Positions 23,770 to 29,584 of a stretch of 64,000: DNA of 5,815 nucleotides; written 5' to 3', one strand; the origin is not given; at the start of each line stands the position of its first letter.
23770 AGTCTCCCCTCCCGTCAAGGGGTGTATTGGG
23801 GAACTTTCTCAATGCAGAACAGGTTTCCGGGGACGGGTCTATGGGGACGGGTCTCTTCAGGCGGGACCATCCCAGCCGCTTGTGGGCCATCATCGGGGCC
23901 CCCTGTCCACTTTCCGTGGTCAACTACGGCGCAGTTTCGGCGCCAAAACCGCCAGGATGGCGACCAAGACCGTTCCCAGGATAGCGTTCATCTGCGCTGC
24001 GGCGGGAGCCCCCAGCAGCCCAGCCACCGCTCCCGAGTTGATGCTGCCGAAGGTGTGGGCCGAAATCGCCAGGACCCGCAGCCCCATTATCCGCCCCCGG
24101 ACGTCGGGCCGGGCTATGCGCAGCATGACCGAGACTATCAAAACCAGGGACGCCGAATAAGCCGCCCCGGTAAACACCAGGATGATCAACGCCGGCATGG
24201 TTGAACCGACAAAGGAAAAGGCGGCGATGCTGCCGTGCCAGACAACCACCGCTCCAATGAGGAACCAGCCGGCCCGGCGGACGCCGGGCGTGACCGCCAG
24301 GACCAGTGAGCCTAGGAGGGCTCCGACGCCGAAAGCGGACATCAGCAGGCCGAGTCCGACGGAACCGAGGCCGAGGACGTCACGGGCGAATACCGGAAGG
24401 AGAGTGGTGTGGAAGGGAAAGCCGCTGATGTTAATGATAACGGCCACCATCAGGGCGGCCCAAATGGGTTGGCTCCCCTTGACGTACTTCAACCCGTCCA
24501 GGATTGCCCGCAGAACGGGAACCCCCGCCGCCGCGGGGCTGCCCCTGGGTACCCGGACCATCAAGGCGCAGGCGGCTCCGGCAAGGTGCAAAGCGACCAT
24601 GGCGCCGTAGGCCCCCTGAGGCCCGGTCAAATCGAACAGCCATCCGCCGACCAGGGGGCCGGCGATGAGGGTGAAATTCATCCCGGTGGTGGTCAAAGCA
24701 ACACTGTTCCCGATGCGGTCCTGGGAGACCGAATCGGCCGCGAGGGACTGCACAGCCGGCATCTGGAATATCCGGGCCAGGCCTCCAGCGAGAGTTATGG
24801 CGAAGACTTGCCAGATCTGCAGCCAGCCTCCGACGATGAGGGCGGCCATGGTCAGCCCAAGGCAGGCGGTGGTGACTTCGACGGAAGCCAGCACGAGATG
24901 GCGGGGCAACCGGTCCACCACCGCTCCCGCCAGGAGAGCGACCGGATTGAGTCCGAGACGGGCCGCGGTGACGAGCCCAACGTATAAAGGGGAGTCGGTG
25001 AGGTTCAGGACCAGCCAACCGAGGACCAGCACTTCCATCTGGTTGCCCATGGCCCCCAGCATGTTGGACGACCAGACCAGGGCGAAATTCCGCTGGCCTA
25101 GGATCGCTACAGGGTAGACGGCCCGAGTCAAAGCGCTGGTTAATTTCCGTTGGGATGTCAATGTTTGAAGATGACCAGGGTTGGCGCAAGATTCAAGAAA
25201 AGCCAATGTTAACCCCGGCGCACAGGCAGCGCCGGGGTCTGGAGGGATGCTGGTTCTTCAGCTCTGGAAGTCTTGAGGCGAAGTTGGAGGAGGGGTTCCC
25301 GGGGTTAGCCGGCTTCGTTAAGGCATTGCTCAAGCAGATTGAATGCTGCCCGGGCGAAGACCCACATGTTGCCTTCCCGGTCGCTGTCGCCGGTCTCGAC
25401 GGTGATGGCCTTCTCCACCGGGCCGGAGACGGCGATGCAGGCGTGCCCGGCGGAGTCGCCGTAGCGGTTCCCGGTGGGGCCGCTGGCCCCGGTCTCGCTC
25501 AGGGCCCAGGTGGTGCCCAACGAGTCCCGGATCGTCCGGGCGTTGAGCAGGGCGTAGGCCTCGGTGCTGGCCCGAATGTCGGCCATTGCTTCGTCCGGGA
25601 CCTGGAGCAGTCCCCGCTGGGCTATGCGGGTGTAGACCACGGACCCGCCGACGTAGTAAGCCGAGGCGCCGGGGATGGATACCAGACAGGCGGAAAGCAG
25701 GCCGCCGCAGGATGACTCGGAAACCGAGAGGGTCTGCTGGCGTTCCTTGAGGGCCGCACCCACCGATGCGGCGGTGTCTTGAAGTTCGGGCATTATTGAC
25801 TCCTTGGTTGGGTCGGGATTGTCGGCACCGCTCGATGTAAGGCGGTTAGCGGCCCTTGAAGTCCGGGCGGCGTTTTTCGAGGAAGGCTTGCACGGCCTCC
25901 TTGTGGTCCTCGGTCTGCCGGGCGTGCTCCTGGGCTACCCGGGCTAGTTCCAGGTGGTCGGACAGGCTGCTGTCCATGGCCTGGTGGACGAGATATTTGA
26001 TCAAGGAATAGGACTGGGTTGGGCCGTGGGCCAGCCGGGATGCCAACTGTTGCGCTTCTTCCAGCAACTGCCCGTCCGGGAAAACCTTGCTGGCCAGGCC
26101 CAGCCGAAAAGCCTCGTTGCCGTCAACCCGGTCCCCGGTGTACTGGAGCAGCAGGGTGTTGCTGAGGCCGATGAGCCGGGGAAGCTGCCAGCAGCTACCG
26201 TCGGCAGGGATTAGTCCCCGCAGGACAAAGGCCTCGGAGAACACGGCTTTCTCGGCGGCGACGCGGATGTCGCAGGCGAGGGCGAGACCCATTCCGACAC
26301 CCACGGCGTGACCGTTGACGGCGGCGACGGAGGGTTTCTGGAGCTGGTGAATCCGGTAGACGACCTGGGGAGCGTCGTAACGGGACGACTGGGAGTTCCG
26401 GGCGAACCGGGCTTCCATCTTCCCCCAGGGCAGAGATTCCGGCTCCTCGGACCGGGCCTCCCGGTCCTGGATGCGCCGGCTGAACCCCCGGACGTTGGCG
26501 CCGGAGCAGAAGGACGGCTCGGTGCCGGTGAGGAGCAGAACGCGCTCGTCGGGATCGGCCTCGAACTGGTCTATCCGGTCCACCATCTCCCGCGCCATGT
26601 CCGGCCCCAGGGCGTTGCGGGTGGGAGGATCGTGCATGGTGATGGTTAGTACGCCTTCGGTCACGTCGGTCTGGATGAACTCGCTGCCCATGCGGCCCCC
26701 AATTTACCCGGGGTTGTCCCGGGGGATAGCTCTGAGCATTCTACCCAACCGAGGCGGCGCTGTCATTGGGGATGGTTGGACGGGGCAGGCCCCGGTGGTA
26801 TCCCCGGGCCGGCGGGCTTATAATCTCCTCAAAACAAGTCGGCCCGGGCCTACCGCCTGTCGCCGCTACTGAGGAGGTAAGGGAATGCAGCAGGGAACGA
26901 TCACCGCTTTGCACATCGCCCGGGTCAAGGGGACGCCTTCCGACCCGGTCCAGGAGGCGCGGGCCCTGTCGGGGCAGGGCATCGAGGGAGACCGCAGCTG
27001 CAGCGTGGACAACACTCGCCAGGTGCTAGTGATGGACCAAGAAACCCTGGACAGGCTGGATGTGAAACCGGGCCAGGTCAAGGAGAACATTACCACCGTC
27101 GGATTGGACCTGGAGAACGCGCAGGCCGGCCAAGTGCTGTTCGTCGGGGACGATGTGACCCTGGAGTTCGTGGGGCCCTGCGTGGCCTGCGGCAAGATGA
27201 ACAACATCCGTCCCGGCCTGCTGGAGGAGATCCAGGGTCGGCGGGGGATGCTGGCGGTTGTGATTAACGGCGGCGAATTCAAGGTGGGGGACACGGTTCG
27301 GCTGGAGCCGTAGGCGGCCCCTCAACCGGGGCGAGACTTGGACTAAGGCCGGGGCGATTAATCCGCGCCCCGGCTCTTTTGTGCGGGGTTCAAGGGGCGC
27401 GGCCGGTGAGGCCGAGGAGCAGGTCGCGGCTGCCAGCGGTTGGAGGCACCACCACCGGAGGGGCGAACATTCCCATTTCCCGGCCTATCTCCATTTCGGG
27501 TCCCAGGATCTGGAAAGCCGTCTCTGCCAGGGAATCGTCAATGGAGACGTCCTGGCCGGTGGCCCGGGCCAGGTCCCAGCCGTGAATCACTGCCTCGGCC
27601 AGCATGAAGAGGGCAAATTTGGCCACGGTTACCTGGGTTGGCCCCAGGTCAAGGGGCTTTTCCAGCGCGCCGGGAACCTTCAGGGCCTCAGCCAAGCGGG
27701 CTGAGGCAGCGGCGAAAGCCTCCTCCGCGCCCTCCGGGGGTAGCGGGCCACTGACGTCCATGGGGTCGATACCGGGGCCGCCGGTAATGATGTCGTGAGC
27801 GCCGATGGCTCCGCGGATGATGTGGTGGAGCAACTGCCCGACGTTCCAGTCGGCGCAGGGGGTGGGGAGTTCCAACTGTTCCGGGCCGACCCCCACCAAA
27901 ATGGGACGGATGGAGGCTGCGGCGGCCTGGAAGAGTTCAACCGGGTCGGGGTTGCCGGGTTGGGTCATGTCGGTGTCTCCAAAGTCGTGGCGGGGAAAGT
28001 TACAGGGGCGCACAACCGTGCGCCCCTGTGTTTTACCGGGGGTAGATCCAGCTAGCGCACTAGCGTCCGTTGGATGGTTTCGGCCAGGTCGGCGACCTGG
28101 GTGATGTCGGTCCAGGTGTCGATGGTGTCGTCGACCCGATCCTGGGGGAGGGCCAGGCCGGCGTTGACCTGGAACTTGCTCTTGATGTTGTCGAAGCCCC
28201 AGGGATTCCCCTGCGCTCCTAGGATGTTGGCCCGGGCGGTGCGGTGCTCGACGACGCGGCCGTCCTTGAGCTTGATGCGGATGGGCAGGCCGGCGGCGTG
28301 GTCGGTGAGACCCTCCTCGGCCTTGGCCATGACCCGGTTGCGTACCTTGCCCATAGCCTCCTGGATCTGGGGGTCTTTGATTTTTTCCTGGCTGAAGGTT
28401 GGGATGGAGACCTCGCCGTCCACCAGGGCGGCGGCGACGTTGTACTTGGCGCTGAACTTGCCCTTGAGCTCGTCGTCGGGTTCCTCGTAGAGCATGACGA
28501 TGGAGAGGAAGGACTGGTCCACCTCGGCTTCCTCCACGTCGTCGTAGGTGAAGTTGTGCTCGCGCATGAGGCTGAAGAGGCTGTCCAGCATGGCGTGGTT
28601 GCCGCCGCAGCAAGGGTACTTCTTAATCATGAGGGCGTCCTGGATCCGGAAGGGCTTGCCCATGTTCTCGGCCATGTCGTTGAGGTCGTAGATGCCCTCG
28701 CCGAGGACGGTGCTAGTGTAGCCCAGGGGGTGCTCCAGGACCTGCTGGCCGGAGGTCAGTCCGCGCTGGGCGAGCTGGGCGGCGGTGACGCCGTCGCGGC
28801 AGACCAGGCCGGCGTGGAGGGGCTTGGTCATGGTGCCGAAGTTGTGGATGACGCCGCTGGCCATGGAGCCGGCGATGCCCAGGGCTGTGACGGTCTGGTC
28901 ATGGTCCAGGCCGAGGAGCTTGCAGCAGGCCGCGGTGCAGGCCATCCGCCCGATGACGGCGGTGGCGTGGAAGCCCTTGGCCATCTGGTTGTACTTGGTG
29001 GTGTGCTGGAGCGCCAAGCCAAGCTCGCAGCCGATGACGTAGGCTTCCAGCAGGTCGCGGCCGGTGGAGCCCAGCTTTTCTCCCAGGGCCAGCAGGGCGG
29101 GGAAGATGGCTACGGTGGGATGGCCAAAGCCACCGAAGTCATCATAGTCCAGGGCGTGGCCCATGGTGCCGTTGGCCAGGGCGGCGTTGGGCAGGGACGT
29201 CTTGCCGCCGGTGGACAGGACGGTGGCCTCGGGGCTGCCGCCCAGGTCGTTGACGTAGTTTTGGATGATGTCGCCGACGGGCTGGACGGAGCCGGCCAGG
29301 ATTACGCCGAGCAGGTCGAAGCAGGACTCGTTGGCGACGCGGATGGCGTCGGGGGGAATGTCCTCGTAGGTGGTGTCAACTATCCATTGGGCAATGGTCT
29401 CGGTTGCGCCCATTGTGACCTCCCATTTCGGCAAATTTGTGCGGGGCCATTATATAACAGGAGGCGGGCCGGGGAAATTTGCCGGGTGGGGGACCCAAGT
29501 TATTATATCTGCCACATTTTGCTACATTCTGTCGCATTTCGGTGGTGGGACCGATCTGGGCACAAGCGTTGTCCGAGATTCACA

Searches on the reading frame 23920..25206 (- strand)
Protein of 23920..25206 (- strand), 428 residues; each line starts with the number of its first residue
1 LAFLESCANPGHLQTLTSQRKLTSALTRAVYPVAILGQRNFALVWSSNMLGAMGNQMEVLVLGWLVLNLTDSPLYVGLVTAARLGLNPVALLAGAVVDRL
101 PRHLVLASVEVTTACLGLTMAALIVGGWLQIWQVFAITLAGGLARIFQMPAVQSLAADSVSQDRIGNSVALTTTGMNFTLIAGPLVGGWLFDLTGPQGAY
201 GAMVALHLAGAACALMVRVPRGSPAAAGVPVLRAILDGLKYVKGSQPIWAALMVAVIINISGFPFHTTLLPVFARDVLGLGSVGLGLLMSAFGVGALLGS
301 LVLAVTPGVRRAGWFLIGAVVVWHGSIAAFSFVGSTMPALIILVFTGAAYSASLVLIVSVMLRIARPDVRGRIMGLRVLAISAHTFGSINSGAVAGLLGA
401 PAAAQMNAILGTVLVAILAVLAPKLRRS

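Call 70: search_protein_families(library=pfam, proteins=[window:23920-25206:-], max_evalue=0.001)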
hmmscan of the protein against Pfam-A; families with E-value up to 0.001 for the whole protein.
window:23920-25206:- (428 aa): 2 families
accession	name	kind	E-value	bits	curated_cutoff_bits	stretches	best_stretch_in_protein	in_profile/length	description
PF05977.19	MFS_3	-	1e-34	120.3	27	1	33-424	4-394/524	Transmembrane secretion effector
PF07690.21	MFS_1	-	2.5e-24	86.3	33.4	1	45-380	2-338/347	Major Facilitator Superfamily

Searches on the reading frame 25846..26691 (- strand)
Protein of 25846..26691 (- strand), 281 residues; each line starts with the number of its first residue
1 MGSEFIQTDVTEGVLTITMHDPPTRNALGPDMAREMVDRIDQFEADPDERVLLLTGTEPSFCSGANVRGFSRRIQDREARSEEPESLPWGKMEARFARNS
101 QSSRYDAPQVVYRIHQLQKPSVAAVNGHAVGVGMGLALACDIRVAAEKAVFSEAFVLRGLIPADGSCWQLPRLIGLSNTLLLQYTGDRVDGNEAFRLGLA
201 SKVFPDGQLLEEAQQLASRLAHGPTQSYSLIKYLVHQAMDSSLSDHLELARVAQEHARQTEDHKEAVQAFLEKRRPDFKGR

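Call 70: search_protein_families(library=pfam, proteins=[window:25846-26691:-], max_evalue=0.001)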
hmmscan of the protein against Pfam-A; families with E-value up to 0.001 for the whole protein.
window:25846-26691:- (281 aa): 2 families
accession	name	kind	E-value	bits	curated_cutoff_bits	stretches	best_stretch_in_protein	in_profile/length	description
PF00378.25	ECH_1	-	4.6e-53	180.6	27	2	98-280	68-250/251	Enoyl-CoA hydratase/isomerase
PF16113.10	ECH_2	-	7e-31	108.4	27.2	1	16-268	3-236/335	Enoyl-CoA hydratase/isomerase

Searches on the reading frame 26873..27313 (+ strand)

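Call 70: search_protein_families(library=pfam, proteins=[window:26873-27313:+], max_evalue=0.001)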
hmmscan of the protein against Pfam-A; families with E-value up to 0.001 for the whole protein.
window:26873-27313:+ (146 aa): 1 family
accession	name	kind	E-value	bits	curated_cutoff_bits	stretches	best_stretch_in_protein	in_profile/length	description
PF03473.23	MOSC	-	4.6e-11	43.2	22.7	1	45-143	6-120/120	MOSC domain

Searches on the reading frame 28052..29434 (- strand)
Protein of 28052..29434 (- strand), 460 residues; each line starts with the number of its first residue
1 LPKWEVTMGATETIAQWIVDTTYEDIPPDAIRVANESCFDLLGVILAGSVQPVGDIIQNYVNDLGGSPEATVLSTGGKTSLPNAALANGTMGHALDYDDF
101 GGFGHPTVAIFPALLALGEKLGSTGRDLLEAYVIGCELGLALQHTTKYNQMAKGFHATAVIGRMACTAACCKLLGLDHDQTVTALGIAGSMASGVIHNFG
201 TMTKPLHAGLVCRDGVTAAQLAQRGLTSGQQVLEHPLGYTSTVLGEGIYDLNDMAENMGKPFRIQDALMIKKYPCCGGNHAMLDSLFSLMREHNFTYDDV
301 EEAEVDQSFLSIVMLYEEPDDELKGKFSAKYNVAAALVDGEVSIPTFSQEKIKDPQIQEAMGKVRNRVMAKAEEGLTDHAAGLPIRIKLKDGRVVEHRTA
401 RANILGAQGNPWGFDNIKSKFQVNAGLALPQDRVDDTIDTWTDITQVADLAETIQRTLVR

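Call 49: search_protein_families(library=pfam, proteins=[window:28052-29434:-], max_evalue=0.001)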
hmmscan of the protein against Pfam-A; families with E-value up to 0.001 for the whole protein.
window:28052-29434:- (460 aa): 2 families
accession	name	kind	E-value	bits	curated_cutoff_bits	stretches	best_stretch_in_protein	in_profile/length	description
PF03972.19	MmgE_PrpD_N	-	1.2e-62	211.8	32.1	1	12-246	1-238/244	MmgE/PrpD N-terminal domain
PF19305.4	MmgE_PrpD_C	-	4.4e-24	85.6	32.1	1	273-437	1-166/173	MmgE/PrpD C-terminal domain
